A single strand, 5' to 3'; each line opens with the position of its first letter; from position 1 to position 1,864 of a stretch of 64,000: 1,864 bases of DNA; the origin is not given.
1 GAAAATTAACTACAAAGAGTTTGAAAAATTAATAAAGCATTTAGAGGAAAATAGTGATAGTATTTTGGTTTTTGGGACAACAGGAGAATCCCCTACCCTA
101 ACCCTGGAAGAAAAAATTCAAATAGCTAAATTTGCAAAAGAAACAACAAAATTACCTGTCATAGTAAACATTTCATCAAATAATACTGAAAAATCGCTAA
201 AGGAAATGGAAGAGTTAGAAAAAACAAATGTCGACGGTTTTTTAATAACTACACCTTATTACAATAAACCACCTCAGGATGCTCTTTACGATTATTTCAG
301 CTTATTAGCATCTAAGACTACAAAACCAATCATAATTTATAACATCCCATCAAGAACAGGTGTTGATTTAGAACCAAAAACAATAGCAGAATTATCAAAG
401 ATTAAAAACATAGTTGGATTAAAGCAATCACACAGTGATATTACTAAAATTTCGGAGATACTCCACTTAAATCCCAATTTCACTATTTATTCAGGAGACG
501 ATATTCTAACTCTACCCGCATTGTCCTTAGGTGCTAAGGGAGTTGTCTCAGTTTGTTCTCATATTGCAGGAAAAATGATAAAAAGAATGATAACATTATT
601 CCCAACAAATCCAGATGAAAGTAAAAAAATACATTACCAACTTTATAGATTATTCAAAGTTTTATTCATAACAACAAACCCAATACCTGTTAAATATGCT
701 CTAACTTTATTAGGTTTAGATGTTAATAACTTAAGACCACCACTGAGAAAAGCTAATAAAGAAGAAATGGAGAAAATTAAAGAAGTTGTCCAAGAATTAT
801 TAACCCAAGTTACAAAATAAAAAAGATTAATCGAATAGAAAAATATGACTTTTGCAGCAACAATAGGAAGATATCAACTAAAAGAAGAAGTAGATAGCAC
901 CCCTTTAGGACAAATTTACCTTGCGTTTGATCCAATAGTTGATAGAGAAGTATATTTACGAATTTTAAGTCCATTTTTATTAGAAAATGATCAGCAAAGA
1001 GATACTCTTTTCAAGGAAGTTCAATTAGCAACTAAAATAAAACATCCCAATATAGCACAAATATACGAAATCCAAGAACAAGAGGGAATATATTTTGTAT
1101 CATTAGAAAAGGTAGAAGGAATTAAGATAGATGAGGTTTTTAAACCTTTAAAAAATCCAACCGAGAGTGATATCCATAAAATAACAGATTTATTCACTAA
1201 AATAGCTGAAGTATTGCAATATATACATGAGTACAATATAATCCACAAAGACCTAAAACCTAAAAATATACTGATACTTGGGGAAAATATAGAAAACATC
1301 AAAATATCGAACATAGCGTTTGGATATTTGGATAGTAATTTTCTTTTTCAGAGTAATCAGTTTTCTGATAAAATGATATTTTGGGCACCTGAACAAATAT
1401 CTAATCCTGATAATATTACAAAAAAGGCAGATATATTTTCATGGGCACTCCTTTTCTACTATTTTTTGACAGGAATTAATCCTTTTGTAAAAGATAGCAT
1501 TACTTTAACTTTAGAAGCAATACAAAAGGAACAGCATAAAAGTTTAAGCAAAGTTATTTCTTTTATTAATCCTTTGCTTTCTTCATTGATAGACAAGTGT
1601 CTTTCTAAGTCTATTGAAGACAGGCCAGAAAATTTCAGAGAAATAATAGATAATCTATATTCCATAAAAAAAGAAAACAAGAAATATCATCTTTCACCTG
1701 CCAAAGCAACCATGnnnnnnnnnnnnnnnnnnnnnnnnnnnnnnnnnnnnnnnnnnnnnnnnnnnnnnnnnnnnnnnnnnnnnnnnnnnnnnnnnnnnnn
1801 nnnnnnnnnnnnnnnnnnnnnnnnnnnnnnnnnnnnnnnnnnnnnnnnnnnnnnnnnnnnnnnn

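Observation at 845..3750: Two adjacent catalytically-decayed signalling-type proteins: a pseudokinase-TPR and a P-loop-less YchF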

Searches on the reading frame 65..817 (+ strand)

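Call 3: search_protein_families(library=pfam, proteins=[window:65-817:+], max_evalue=1)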
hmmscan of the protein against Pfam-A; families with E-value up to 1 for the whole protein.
window:65-817:+ (251 aa): 2 families
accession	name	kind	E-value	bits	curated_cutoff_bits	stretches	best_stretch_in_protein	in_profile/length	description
PF00701.28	DHDPS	-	2.6e-69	233.6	22.1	1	2-244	41-288/289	Dihydrodipicolinate synthetase family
PF00388.25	PI-PLC-X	-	0.034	14.2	23.1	1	19-66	75-122/144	Phosphatidylinositol-specific phospholipase C, X domain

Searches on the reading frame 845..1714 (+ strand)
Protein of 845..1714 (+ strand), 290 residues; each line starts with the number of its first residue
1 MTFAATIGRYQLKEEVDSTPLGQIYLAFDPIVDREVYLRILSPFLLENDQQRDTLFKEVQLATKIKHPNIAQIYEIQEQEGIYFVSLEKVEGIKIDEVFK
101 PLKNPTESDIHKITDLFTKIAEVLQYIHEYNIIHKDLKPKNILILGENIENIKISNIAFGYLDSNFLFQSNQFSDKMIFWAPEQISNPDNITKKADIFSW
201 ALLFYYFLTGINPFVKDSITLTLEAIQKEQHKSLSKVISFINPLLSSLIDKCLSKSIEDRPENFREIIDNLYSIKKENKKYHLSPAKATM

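Call 7: find_homologous_proteins(query=window:845-1714:+, max_evalue=1e-10)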
Query window:845-1714:+ (290 aa): 17 proteins with E <= 1e-10 among 881 candidates.
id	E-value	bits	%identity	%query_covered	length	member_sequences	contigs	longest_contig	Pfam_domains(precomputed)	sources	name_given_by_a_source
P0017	3.9e-28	117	33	89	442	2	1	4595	PF07714.24,PF00069.32,PF03109.23,PF01636.30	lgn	-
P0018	8.0e-28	116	29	86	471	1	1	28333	PF07714.24,PF00069.32,PF26309.1,PF03109.23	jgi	jgi:serine/threonine-protein kinase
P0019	1.7e-27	115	28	88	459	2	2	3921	PF07714.24,PF00069.32,PF26309.1,PF03109.23,PF01636.30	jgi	jgi:eukaryotic-like serine/threonine-protein kinase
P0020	3.1e-24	104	28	92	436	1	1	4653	PF07714.24,PF00069.32,PF03109.23,PF00027.36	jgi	jgi:serine/threonine protein kinase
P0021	3.6e-21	94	29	100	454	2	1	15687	PF07714.24,PF00069.32,PF03109.23,PF01636.30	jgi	jgi:serine/threonine protein kinase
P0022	7.4e-21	93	26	92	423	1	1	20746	PF07714.24,PF00069.32,PF03109.23,PF07387.18,PF00027.36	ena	-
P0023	8.3e-21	93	27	88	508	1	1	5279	PF07714.24,PF00069.32,PF03109.23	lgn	-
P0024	1.5e-19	89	26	91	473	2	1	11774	PF07714.24,PF00069.32,PF13185.13,PF01590.33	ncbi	-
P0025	9.0e-19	86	26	91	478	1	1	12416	PF07714.24,PF00069.32,PF03109.23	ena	-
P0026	4.1e-18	84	25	93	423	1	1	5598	PF07714.24,PF00069.32,PF03109.23,PF00027.36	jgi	jgi:serine/threonine-protein kinase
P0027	9.3e-17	80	28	69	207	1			PF07714.24,PF00069.32,PF03109.23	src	-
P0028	7.0e-15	73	26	91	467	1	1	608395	PF07714.24,PF00069.32,PF03109.23,PF17667.8,PF01636.30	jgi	jgi:eukaryotic-like serine/threonine-protein kinase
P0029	8.5e-15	73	28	72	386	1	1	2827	PF06293.21,PF07714.24,PF00069.32,PF03109.23,PF01636.30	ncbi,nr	ncbi:MAG TPA: serine/threonine-protein kinase, partial [Gemmatimonadales bacterium]|nr:serine/threon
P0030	9.8e-15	73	28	93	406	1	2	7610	PF07714.24,PF00069.32,PF00498.32,PF03109.23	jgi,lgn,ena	-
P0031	1.2e-13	69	26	91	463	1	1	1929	PF07714.24,PF00069.32,PF03109.23,PF17667.8,PF01636.30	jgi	jgi:hypothetical protein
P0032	1.4e-13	69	25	91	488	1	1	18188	PF07714.24,PF00069.32,PF03109.23,PF13646.13,PF01636.30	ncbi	-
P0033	2.3e-11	62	28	70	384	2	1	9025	PF07714.24,PF00069.32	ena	-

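Call 58: predict_structure(alignment_id=A3)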
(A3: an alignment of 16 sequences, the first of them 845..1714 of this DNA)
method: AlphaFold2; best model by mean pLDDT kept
length: 290 residues; sequences in the alignment: 16
mean_pLDDT: 88.6   pTM: 0.87
mean pLDDT of the five models: 88.6, 87.5, 87.4, 87.1, 85.7
residues with pLDDT >= 90: 205; 70-90: 54; 50-70: 19; < 50: 12
segments of 3 or more residues with pLDDT < 50: 1-3, 283-285, 287-290
pLDDT, mean of each block of 10 residues (from residue 1): 74 91 94 96 85 88 94 94 94 91 90 96 96 92 90 84 54 73 91 96 97 92 95 95 97 98 98 86 45
secondary structure, 60 per line:
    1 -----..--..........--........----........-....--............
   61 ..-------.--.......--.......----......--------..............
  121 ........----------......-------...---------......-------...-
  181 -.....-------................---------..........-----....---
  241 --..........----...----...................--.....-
elements in order: E10-19 E22-29 E34-41 H43-46 H49-62 E73-79 E82-88 H95-98 H107-128 E142-144 E152-154 H164-169 H182-186 H194-209 H219-228 H234-237 H243-252 H264-282 H285-289

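Call 60: fold_search(model_id=the predicted structure, library=pdb)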
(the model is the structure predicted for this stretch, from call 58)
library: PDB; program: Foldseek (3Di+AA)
matches with E <= 10: 2000; with E <= 0.001: 2000
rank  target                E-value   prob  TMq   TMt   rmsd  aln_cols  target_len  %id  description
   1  6i2p_A                7.2e-19  1.00  0.69  0.73   5.2       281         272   22  Crystal structure of the Mycobacterium tuberculosis PknB kinase domain (L33E mutant) in complex with its substrate Gar (released 2019-05-22)
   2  6b2p                  8.0e-19  1.00  0.71  0.79   3.7       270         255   22  Dual Inhibition of the Essential Protein Kinases A and B in Mycobacterium tuberculosis (released 2018-02-14)
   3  6i2p_B                2.1e-18  1.00  0.67  0.72   5.4       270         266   22  Crystal structure of the Mycobacterium tuberculosis PknB kinase domain (L33E mutant) in complex with its substrate Gar (released 2019-05-22)
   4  5u94                  3.2e-18  1.00  0.72  0.78   4.2       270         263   22  Crystal structure of the Mycobacterium tuberculosis PASTA kinase PknB in complex with the potential theraputic kinase in (released 2017-12-20)
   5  4eqm_D                4.0e-18  1.00  0.77  0.83   3.1       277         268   22  Structural analysis of Staphylococcus aureus serine/threonine kinase PknB (released 2012-06-27)
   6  3orm                  4.0e-18  1.00  0.70  0.76   4.1       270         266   23  Mycobacterium tuberculosis PknB kinase domain D76A mutant (released 2010-12-15)
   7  9ymt                  6.9e-18  1.00  0.78  0.82   3.6       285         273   22  Staphylococcus aureus serine/threonine kinase Stk1 with inhibitor GW779439X (released 2026-03-11)
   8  3ori_A                6.9e-18  1.00  0.70  0.76   3.8       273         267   23  Mycobacterium tuberculosis PknB kinase domain L33D mutant (crystal form 1) (released 2010-12-15)
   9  3orp                  7.6e-18  1.00  0.69  0.73   4.5       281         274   22  Mycobacterium tuberculosis PknB kinase domain L33D mutant (crystal form 5) (released 2010-12-15)
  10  3f61                  1.2e-17  1.00  0.67  0.71   4.3       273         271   22  Crystal Structure of M. tuberculosis PknB Leu33Asp/Val222Asp double mutant in complex with ADP (released 2008-12-02)
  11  3ork                  1.7e-17  1.00  0.69  0.72   4.5       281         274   22  Mycobacterium tuberculosis PknB kinase domain L33D mutant (crystal form 2) (released 2010-12-15)
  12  4eqm_A                2.1e-17  1.00  0.76  0.82   3.8       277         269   22  Structural analysis of Staphylococcus aureus serine/threonine kinase PknB (released 2012-06-27)
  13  3ort                  2.2e-17  1.00  0.66  0.71   4.5       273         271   23  Mycobacterium tuberculosis PknB kinase domain L33D mutant (crystal form 6) (released 2010-12-15)
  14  3orl                  2.5e-17  1.00  0.65  0.69   4.8       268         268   23  Mycobacterium tuberculosis PknB kinase domain L33D mutant (crystal form 3) (released 2010-12-15)
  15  1o6y                  2.8e-17  1.00  0.71  0.78   3.7       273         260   22  Catalytic domain of PknB kinase from Mycobacterium tuberculosis (released 2003-01-30)
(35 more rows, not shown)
